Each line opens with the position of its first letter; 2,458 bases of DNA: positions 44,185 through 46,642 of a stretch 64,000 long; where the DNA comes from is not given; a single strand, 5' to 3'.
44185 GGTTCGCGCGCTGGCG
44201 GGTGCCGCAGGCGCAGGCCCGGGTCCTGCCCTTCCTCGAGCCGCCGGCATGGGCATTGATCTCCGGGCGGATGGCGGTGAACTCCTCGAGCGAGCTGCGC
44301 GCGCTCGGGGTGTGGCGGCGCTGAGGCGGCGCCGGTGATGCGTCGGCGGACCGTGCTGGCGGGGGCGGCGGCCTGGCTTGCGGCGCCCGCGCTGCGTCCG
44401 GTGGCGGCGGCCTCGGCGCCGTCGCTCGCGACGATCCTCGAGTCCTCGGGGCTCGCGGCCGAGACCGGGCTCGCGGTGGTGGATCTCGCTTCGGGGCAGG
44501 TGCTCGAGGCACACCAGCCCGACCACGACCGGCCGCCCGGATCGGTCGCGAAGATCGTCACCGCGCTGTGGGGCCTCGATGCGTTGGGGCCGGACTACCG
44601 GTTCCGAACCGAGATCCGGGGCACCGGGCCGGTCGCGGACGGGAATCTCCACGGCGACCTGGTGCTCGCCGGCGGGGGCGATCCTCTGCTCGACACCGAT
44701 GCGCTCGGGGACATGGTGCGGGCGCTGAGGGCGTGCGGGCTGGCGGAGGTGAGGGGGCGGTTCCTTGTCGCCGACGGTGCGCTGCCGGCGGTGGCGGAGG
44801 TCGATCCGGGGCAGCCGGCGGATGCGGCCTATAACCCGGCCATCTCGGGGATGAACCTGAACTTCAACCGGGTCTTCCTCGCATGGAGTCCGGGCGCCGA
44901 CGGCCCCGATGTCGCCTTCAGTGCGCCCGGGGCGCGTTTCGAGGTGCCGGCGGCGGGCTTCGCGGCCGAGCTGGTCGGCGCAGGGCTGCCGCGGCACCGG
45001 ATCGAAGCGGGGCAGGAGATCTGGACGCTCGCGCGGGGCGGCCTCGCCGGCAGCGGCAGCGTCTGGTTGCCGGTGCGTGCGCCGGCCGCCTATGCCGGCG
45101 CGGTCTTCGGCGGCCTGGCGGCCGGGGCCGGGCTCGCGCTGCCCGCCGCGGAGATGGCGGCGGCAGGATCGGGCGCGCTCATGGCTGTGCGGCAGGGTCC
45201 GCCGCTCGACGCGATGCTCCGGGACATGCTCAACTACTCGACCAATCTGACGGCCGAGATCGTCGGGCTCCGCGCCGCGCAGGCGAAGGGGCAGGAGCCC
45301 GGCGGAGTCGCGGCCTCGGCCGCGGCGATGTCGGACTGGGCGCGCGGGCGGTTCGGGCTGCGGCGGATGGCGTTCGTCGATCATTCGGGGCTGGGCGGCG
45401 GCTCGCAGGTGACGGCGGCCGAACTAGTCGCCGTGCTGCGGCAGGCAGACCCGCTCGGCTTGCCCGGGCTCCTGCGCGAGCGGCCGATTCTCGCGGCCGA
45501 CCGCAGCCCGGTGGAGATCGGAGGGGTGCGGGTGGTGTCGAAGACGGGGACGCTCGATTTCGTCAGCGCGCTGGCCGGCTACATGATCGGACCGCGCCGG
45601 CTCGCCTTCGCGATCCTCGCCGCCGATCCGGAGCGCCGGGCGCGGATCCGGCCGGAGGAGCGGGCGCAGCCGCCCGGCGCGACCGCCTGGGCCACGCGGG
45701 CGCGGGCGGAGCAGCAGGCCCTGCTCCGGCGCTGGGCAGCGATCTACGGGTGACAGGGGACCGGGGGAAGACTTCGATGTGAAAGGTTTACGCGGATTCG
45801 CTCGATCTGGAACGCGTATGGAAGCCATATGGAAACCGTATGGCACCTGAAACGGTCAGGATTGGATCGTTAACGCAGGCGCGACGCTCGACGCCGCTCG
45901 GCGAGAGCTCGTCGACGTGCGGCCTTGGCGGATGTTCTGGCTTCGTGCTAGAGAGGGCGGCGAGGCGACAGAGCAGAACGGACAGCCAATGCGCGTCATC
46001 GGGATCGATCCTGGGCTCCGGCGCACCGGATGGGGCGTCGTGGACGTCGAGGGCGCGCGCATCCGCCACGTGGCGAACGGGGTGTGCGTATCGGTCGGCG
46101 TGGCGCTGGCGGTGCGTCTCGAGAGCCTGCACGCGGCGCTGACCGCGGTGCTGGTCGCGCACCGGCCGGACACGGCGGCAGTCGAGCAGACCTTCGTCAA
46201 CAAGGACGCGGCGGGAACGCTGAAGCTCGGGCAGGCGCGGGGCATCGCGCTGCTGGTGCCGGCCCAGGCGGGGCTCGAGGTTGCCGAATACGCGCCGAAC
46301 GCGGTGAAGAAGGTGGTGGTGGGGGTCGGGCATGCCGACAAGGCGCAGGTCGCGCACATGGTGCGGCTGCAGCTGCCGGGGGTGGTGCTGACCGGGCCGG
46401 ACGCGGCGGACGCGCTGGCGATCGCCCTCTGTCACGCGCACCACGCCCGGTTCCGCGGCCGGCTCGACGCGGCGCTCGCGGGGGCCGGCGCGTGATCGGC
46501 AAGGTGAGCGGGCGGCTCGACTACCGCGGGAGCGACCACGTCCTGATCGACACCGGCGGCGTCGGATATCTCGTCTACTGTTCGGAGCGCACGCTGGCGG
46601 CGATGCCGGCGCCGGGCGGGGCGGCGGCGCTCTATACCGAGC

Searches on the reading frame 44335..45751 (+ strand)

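Call 79: search_protein_families(library=pfam, proteins=[window:44335-45751:+])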
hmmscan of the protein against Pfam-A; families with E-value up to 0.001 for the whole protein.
window:44335-45751:+ (472 aa): 2 families
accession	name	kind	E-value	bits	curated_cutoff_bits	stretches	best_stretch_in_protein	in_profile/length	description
PF02113.21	Peptidase_S13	-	7.7e-44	150.6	22.8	1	30-430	4-423/444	D-Ala-D-Ala carboxypeptidase 3 (S13) family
PF00768.25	Peptidase_S11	-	0.00011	22.1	27.6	0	47-84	16-53/239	D-alanyl-D-alanine carboxypeptidase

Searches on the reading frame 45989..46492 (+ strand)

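Call 79: search_protein_families(library=pfam, proteins=[window:45989-46492:+])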
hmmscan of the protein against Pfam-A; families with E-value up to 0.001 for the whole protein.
window:45989-46492:+ (168 aa): 1 family
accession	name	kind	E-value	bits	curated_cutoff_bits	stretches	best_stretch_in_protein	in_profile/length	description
PF02075.23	RuvC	-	3e-40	138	22.2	1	3-149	1-148/148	Crossover junction endodeoxyribonuclease RuvC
